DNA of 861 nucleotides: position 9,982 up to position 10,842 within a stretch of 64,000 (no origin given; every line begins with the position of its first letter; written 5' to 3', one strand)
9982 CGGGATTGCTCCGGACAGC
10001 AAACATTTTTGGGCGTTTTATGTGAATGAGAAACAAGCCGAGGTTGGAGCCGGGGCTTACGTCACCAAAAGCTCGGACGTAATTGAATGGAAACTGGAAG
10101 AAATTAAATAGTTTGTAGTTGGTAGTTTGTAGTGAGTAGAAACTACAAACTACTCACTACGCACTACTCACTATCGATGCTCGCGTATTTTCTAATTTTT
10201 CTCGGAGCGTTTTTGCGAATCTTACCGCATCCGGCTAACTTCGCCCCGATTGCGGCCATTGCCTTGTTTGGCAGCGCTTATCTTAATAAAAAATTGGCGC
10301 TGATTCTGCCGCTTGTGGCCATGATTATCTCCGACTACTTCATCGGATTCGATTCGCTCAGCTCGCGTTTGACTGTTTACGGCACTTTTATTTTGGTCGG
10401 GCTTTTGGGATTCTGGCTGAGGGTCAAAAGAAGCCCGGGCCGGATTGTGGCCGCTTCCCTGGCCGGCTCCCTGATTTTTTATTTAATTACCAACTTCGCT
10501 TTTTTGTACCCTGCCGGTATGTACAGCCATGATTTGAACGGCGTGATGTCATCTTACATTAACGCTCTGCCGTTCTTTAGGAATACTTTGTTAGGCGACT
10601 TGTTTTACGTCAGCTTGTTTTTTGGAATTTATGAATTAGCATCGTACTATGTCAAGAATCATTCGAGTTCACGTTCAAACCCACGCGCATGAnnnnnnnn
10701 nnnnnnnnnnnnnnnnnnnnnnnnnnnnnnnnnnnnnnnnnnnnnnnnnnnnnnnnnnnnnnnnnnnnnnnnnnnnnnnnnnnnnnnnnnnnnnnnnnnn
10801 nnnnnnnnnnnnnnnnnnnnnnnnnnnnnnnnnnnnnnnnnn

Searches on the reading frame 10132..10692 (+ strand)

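Call 74: search_protein_families(library=pfam, proteins=[window:10132-10692:+], max_evalue=0.001)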
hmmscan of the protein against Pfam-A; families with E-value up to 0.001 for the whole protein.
window:10132-10692:+ (186 aa): 1 family
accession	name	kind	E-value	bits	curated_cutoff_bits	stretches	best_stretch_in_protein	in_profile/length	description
PF20221.3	DUF6580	-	9.1e-48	163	27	1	16-172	8-157/162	Family of unknown function (DUF6580)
